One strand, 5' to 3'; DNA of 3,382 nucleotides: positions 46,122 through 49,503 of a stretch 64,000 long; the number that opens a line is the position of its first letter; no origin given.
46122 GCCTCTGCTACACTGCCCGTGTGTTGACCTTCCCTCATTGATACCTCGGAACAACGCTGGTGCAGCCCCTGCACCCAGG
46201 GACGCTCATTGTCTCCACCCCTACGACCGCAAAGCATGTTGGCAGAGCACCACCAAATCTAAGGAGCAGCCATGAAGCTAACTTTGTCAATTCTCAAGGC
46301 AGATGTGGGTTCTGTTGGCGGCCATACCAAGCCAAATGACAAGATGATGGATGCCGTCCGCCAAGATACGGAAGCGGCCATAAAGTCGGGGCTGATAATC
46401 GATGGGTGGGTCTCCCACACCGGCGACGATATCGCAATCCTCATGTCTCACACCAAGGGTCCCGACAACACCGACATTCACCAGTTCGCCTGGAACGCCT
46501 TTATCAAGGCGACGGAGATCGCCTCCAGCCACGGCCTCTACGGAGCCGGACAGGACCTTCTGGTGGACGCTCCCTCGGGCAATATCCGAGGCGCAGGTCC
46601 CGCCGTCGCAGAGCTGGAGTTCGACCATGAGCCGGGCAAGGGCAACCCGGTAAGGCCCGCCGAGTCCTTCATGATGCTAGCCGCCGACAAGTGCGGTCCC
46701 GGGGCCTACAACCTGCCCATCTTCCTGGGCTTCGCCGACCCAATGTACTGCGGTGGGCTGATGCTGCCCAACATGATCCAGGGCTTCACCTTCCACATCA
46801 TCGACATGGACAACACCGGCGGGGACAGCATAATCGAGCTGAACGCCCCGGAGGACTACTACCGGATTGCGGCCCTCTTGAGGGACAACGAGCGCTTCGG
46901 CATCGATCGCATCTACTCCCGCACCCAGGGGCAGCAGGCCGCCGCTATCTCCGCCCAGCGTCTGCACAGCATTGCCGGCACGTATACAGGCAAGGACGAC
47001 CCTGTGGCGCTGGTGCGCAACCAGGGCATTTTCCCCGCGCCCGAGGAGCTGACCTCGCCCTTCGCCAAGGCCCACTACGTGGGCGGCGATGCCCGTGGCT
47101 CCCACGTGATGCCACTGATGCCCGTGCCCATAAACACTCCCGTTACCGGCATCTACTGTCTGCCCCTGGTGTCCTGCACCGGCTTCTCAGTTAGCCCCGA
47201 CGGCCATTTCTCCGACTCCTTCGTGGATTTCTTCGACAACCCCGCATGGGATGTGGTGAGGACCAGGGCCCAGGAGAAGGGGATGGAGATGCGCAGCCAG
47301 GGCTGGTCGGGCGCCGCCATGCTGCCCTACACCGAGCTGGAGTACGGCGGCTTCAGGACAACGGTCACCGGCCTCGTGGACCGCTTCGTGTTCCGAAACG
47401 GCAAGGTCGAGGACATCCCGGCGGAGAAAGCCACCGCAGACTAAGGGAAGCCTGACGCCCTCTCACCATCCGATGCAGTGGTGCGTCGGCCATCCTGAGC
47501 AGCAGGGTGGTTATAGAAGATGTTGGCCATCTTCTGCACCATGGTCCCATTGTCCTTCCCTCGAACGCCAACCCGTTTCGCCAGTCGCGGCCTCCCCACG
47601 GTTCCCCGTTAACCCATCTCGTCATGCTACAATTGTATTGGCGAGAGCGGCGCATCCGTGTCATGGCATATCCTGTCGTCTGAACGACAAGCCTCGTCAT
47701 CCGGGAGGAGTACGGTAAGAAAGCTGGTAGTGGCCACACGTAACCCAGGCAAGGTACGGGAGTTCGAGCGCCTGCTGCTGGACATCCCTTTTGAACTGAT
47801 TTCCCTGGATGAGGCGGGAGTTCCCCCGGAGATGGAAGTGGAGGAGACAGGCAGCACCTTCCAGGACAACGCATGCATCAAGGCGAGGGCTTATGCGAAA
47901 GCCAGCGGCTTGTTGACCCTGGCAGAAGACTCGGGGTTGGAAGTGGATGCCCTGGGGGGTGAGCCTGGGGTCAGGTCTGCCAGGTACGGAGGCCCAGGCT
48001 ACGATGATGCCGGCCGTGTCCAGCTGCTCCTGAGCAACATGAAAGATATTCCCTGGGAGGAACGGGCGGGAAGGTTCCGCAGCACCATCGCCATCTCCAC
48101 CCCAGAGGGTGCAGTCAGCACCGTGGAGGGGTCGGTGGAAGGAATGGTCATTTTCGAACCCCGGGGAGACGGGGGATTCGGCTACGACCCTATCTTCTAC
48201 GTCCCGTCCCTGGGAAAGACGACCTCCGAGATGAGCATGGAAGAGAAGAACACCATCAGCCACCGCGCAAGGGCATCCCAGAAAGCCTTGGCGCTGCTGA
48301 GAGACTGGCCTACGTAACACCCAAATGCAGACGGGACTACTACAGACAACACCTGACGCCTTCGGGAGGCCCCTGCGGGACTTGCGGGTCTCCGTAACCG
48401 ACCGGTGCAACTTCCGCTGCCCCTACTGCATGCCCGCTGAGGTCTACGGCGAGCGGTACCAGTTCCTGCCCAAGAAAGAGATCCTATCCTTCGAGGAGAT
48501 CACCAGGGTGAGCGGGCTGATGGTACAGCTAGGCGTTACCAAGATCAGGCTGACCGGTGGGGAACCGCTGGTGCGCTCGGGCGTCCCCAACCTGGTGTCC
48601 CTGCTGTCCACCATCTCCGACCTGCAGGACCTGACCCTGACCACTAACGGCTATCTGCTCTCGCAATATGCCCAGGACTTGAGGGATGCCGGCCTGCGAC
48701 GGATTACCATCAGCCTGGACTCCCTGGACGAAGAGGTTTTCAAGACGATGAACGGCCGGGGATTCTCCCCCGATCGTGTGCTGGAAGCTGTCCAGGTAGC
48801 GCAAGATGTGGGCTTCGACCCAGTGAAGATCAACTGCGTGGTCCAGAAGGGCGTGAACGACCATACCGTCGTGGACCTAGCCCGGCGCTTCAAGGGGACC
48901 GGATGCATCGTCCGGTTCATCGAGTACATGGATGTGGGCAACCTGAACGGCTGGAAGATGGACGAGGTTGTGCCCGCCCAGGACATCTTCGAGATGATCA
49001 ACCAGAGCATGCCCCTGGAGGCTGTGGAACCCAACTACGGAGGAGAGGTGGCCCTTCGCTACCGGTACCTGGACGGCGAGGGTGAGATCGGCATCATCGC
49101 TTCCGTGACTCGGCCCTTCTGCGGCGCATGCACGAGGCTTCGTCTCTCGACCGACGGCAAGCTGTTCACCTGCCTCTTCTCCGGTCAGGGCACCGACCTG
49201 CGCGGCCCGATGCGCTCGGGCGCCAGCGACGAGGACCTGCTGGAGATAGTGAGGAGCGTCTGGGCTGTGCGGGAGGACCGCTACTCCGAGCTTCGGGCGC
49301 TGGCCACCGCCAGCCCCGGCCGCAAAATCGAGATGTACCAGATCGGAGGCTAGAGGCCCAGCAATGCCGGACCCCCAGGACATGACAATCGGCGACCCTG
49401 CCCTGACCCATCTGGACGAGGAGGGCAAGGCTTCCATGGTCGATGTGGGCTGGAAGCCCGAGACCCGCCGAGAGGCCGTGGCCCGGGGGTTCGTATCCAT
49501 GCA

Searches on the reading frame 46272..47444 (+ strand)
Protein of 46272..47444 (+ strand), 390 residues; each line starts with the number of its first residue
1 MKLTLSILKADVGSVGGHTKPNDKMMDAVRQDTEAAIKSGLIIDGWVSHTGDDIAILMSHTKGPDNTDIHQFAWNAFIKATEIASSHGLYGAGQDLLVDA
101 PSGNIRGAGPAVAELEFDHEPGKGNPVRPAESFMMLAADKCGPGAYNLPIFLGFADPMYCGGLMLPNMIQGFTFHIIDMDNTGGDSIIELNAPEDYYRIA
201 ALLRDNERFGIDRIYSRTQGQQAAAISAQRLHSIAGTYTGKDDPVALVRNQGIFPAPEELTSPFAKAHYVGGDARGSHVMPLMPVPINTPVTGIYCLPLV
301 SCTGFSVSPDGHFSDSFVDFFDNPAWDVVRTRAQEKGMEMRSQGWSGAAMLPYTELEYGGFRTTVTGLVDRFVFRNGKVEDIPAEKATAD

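Call 19: search_protein_families(library=pfam, proteins=[window:46272-47444:+], max_evalue=0.00001)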
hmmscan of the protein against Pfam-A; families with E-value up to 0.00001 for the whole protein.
window:46272-47444:+ (390 aa): 1 family
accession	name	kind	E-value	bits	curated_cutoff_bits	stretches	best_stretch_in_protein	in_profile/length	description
PF01950.21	FBPase_3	-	9.6e-137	456.4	25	1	2-372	1-360/361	Fructose-1,6-bisphosphatase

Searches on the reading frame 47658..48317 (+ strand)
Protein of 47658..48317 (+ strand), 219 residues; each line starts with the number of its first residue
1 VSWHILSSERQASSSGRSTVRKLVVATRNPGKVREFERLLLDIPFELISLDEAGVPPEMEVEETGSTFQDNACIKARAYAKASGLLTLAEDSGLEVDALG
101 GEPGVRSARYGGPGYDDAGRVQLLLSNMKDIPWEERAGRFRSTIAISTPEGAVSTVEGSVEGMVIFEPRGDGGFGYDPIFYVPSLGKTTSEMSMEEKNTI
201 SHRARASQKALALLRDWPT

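Call 19: search_protein_families(library=pfam, proteins=[window:47658-48317:+], max_evalue=0.00001)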
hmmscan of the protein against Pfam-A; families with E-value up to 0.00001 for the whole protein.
window:47658-48317:+ (219 aa): 1 family
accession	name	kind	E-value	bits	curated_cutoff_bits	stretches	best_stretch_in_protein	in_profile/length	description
PF01725.21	Ham1p_like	-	1.2e-61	208.3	22.5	1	23-211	1-184/186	Ham1 family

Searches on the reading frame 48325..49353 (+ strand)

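Call 19: search_protein_families(library=pfam, proteins=[window:48325-49353:+], max_evalue=0.00001)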
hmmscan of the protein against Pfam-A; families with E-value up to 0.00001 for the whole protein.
window:48325-49353:+ (342 aa): 2 families
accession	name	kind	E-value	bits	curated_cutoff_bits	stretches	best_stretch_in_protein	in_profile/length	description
PF06463.18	Mob_synth_C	-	3.3e-37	127.7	37.4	1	196-321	3-127/128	Molybdenum Cofactor Synthesis C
PF04055.27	Radical_SAM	-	7.4e-34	117.7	29.5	1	22-188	1-165/166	Radical SAM superfamily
